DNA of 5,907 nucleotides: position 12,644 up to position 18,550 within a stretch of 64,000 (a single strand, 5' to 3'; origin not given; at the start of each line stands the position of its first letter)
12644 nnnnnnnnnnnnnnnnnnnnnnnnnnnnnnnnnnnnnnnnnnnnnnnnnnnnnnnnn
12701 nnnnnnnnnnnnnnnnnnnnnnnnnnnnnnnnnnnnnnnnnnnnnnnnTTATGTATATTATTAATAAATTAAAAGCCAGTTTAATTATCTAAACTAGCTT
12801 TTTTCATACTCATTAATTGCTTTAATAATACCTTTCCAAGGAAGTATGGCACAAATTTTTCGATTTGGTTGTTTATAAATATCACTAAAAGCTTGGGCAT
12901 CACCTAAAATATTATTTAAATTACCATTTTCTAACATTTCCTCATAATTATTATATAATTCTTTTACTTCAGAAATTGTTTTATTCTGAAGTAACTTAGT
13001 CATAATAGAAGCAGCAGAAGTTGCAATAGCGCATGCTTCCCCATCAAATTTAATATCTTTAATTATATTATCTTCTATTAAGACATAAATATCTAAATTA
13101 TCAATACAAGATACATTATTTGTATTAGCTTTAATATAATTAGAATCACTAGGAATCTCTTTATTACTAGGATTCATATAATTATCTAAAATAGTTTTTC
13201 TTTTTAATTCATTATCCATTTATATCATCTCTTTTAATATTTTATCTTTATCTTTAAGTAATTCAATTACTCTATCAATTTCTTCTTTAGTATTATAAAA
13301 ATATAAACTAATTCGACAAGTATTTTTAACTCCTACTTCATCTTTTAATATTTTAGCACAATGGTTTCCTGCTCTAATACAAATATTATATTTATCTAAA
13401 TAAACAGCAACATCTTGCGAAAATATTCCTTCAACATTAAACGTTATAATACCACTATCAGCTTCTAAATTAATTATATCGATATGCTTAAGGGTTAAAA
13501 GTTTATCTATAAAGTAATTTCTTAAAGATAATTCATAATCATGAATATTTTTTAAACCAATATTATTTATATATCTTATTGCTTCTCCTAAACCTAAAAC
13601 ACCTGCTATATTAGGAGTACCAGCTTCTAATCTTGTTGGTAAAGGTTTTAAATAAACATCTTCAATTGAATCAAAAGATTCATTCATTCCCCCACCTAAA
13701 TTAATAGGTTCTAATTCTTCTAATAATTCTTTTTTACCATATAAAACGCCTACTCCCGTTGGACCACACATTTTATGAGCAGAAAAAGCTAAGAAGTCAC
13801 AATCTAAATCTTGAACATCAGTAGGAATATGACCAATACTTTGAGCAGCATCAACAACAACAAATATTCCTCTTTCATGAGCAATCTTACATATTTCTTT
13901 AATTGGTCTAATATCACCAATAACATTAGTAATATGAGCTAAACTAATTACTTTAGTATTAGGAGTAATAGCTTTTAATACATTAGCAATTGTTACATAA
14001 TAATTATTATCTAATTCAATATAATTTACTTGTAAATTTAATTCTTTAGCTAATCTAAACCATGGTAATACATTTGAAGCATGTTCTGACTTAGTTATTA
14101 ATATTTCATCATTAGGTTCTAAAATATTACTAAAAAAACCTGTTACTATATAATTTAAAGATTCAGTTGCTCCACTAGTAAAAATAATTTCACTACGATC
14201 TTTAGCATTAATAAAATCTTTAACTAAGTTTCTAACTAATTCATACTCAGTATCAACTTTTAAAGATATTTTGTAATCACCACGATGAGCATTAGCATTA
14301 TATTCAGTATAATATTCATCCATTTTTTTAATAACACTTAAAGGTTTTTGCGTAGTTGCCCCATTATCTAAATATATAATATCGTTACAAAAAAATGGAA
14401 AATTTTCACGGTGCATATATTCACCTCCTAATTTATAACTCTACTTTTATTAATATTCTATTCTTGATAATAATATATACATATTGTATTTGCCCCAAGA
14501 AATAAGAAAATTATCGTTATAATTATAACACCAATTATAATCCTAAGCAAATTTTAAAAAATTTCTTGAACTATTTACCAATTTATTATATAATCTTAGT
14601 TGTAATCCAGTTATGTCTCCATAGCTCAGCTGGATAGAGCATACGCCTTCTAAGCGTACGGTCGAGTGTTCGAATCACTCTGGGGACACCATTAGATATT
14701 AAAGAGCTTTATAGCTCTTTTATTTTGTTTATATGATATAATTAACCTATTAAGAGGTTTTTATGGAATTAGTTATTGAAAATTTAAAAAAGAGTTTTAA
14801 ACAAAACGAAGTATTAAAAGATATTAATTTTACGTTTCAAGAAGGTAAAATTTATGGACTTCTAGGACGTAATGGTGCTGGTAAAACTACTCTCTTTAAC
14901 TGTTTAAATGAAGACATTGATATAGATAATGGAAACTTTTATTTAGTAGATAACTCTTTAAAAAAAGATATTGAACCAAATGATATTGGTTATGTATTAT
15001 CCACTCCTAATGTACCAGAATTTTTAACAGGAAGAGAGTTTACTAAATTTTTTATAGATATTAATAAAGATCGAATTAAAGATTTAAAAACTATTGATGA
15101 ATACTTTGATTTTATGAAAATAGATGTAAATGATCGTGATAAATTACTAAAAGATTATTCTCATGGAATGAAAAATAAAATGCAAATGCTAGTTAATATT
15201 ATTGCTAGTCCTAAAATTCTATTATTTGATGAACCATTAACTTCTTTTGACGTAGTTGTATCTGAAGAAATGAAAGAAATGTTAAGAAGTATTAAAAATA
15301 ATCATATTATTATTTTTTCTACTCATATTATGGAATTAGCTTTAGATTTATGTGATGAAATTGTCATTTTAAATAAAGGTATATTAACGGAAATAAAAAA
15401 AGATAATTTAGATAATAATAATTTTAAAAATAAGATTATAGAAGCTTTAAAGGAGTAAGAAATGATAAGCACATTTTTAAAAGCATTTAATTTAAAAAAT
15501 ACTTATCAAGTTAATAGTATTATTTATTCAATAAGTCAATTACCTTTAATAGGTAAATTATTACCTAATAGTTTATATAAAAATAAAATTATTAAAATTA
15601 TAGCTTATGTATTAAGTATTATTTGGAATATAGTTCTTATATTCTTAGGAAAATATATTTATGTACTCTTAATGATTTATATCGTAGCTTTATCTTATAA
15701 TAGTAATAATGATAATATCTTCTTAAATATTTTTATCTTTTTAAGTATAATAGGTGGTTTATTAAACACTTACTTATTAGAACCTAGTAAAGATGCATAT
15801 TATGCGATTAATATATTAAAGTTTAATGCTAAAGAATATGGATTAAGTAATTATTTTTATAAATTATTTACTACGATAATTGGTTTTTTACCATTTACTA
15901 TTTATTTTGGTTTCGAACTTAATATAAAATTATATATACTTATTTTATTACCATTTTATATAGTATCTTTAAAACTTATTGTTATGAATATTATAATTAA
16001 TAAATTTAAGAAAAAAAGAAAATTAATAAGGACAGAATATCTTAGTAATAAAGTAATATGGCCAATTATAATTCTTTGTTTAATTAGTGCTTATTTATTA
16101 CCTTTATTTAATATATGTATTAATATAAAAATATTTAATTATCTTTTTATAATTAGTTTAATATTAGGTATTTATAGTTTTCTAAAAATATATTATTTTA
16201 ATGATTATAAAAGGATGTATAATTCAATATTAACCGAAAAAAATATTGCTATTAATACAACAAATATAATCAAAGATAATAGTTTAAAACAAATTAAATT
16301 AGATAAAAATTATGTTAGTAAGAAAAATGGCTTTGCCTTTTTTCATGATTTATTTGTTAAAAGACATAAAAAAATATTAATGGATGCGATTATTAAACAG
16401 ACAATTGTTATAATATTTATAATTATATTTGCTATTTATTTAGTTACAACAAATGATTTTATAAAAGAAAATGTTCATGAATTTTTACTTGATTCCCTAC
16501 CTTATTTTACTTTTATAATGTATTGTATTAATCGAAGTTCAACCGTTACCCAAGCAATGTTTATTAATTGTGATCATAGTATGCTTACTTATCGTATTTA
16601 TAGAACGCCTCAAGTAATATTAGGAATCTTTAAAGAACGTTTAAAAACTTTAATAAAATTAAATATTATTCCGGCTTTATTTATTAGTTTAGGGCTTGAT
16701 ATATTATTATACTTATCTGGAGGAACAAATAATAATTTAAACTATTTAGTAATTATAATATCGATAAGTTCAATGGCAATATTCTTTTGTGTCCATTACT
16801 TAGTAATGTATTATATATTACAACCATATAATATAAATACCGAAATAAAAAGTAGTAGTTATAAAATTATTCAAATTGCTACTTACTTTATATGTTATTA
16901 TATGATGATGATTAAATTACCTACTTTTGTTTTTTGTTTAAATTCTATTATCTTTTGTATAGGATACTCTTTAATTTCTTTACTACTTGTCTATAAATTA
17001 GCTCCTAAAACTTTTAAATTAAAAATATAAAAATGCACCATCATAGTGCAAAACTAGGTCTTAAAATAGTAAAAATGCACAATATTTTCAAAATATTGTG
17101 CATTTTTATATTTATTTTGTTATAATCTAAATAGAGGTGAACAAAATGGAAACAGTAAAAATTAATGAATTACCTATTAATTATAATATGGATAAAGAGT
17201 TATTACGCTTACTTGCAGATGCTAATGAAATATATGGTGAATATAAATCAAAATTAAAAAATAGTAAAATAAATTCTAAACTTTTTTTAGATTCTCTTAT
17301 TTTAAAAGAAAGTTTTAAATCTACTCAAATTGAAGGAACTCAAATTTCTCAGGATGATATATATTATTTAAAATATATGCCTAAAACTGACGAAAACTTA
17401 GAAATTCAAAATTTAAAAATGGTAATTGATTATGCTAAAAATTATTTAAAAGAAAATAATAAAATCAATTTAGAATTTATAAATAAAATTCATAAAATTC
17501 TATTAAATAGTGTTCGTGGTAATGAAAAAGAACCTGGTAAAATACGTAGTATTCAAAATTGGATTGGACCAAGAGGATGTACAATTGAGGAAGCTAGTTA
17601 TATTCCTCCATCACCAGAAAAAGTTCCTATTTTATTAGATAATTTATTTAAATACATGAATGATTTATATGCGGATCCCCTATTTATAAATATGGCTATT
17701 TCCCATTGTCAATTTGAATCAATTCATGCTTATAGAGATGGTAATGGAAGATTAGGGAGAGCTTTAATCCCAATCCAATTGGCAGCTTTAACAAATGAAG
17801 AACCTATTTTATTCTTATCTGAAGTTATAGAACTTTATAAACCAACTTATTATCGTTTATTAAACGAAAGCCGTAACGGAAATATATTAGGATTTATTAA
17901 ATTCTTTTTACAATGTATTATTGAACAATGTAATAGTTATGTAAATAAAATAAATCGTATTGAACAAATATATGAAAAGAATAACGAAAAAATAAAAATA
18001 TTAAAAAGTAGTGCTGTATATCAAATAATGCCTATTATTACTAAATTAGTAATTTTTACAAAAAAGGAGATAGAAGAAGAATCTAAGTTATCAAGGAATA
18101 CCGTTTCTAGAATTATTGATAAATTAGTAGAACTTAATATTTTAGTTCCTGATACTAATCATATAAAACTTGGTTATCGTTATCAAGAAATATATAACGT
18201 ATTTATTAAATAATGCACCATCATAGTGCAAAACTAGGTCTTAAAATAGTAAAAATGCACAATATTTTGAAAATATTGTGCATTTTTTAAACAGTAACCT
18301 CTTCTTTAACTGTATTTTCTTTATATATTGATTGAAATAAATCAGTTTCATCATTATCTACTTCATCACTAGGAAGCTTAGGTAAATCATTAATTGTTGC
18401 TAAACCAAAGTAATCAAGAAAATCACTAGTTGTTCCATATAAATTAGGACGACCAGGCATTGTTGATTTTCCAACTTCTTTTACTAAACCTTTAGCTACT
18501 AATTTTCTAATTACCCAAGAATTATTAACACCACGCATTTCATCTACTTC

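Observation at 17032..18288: Fic (class II, with STQIEG inhibitory motif) gene exactly bracketed by 75-bp direct repeats that each contain two hairpins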

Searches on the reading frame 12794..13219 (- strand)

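Call 8: search_protein_families(library=pfam, proteins=[window:12794-13219:-])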
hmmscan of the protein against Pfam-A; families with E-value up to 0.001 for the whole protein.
window:12794-13219:- (141 aa): 1 family
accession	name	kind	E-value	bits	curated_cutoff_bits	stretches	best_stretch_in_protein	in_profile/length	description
PF01592.21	NifU_N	-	1.3e-16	61.3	22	1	7-91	3-89/127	NifU-like N terminal domain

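Call 9: search_protein_families(library=ncbifam, proteins=[window:12794-13219:-])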
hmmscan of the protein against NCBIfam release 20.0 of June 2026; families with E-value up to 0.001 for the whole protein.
window:12794-13219:- (141 aa): 4 families
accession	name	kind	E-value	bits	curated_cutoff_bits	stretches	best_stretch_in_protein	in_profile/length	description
TIGR01994.1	SUF_scaf_2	equivalog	3.9e-29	101.4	92.5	1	4-135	3-136/137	Fe-S cluster assembly sulfur transfer protein SufU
TIGR03419.1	NifU_clost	equivalog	9.5e-16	58.3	187.9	1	8-91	3-85/121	Fe-S cluster assembly scaffold protein NifU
TIGR01999.1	iscU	equivalog_domain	1.4e-09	38.1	192.4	1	8-91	3-89/124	Fe-S cluster assembly scaffold IscU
TIGR02000.1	NifU_proper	equivalog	1.2e-05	24.8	273.3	1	10-90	8-89/290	Fe-S cluster assembly protein NifU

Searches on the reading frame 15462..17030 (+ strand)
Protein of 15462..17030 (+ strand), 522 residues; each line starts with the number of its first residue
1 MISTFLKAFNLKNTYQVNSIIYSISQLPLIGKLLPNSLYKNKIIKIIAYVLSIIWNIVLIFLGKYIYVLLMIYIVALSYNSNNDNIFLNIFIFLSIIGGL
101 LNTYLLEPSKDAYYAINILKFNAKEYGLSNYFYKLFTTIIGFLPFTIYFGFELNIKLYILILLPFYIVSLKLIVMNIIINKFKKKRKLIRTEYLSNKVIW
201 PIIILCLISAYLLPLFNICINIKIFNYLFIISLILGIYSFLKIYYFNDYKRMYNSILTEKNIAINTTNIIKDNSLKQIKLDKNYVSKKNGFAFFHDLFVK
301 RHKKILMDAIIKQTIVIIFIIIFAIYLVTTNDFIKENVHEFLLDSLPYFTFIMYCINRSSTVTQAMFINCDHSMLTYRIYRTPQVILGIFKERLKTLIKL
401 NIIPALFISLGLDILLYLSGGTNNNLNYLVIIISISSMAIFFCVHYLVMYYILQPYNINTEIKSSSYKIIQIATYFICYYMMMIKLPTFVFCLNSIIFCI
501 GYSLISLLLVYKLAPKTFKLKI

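Call 8: search_protein_families(library=pfam, proteins=[window:15462-17030:+])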
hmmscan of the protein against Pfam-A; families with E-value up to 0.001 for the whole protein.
window:15462-17030:+ (522 aa): 0 families

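Call 9: search_protein_families(library=ncbifam, proteins=[window:15462-17030:+])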
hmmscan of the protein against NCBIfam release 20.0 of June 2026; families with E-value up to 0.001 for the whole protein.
window:15462-17030:+ (522 aa): 0 families

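Call 12: find_homologous_proteins(query=window:15462-17030:+, max_evalue=1e-10)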
Query window:15462-17030:+ (522 aa): 885 proteins with E <= 1e-10 among 8000 candidates; the best 120 are listed.
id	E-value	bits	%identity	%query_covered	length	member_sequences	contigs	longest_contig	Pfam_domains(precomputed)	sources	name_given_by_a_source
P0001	0.0e+0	1063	99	100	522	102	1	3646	-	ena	-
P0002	4.0e-211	721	99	67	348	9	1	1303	-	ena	-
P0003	2.1e-192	659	59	100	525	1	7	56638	-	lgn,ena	-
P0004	8.3e-192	657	59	100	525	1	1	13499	-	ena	-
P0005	8.4e-192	657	59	100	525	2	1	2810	-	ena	-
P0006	1.1e-190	653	59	100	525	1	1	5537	-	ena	-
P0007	1.8e-190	653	59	100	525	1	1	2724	-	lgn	-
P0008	3.9e-190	651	59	100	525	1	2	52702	-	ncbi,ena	-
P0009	4.1e-190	651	59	100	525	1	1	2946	-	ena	-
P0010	6.2e-190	651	59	100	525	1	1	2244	-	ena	-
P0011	6.4e-190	651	59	100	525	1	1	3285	-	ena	-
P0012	6.9e-190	651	59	100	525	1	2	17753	-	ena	-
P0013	1.0e-189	650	58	100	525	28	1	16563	-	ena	-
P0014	1.5e-189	650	59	100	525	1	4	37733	-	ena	-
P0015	1.6e-189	649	57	100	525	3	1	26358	-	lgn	-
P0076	7.8e-187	641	58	100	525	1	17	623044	-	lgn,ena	-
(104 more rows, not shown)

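Call 23: find_encoding_contigs(protein=P0003, flank=5000, max_places=3)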
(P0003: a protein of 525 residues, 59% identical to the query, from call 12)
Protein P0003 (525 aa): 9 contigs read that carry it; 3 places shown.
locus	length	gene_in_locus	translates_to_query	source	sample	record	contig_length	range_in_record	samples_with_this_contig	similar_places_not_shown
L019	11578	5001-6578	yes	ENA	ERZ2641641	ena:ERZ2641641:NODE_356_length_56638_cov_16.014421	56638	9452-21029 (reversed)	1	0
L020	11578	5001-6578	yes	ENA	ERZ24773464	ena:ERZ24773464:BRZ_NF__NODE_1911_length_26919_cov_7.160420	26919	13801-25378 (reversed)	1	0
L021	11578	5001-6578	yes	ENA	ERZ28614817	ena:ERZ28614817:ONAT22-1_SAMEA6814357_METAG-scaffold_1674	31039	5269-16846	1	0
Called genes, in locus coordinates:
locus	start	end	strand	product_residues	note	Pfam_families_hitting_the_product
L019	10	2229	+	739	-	PF00403:HMA, PF00122:E1-E2_ATPase, PF00702:Hydrolase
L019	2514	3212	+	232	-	-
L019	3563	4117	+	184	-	PF12464:Mac, PF00132:Hexapep, PF14602:Hexapep_2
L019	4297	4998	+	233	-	PF00005:ABC_tran, PF13304:AAA_21 (faint)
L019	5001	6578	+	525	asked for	-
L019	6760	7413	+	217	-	-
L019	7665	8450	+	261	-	PF01209:Ubie_methyltran (weak), PF00398:RrnaAD (weak), PF02353:CMAS (weak), PF03848:TehB, PF13489:Methyltransf_23, PF08241:Methyltransf_11, PF13649:Methyltransf_25, PF13847:Methyltransf_31, +3 more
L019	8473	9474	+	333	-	PF02016:Peptidase_S66, PF17676:Peptidase_S66C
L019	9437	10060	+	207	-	PF13302:Acetyltransf_3, PF13420:Acetyltransf_4, PF13523:Acetyltransf_8 (weak), PF00583:Acetyltransf_1, PF21926:FeeM (faint), PF13673:Acetyltransf_10 (weak), PF13508:Acetyltransf_7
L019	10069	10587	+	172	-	PF13673:Acetyltransf_10 (weak), PF00583:Acetyltransf_1, PF13508:Acetyltransf_7, PF08445:FR47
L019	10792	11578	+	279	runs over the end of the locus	PF02557:VanY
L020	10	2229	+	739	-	PF00403:HMA, PF00122:E1-E2_ATPase, PF00702:Hydrolase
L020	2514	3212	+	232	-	-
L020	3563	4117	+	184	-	PF12464:Mac, PF00132:Hexapep, PF14602:Hexapep_2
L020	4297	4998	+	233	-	PF00005:ABC_tran, PF13304:AAA_21 (faint)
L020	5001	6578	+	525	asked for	-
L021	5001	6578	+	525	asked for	-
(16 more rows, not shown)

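Call 24: find_encoding_contigs(protein=P0076, flank=5000, max_places=3)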
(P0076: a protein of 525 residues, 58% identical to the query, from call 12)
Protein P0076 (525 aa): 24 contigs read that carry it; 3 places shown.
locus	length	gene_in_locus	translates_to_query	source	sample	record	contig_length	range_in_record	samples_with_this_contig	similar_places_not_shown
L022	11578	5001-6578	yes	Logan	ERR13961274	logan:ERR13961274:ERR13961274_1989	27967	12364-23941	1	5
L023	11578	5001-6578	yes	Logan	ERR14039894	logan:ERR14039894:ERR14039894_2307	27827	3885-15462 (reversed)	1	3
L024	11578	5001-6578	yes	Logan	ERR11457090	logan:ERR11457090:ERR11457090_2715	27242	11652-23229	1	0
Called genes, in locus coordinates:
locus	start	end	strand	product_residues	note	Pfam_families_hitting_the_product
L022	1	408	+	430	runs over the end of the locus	PF14501:HATPase_c_5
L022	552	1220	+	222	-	PF02463:SMC_N (weak), PF13175:AAA_15 (faint), PF00005:ABC_tran, PF13401:AAA_22 (faint), PF13304:AAA_21 (faint)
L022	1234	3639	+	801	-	PF02687:FtsX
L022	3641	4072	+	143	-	-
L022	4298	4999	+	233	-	PF00005:ABC_tran, PF13304:AAA_21 (faint)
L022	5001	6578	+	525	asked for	-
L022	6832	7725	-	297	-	PF00126:HTH_1, PF03466:LysR_substrate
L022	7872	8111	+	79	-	-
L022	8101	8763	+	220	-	PF18050:Cyclophil_like2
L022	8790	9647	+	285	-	PF12541:DUF3737, PF13229:Beta_helix (faint)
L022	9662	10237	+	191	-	PF25087:GMPPB_C (faint), PF00132:Hexapep, PF14602:Hexapep_2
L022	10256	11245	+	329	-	PF05448:AXE1 (faint), PF12740:PETase (weak), PF01738:DLH (weak), PF02129:Peptidase_S15, PF00561:Abhydrolase_1 (faint), PF00326:Peptidase_S9 (faint), PF12146:Hydrolase_4 (faint)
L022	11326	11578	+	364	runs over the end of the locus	PF00248:Aldo_ket_red, PF13534:Fer4_17 (faint), PF13183:Fer4_8 (weak), PF13187:Fer4_9 (faint)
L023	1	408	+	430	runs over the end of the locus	PF14501:HATPase_c_5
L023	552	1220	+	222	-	PF02463:SMC_N, PF13175:AAA_15 (faint), PF00005:ABC_tran, PF13401:AAA_22 (faint), PF13304:AAA_21 (weak)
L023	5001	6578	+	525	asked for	-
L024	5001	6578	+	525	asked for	-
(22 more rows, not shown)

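Call 50: search_protein_families(library=padloc, proteins=[window:15462-17030:+], max_evalue=0.01)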
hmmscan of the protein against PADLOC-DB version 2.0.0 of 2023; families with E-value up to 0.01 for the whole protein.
window:15462-17030:+ (522 aa): 0 families

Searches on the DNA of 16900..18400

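Call 84: search_rna_families(source=window, start=16900, end=18400, threshold=evalue, max_evalue=1)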
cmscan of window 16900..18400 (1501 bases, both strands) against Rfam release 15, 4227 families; matches with E-value up to 1: 5.
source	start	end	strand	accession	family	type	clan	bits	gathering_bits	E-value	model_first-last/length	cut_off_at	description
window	17068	17108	-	RF03523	mir-4703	Gene; miRNA;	-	24.8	88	0.026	1-61/61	no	mir-4703 microRNA precursor family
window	18317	18374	-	RF02539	SNOR75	Gene; snRNA; snoRNA; CD-box;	-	24.1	50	0.074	1-87/87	no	Plant small nucleolar RNA SNOR75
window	17076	17102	-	RF00743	mir-308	Gene; miRNA;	-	19.4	60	0.58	1-63/63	no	mir-308 microRNA precursor family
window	17076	17102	+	RF00743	mir-308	Gene; miRNA;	-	19.4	60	0.59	1-63/63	no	mir-308 microRNA precursor family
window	18220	18301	+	RF02621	BSnc120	Gene; sRNA;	-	19.2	114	0.39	1-88/88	no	Brucella sRNA 120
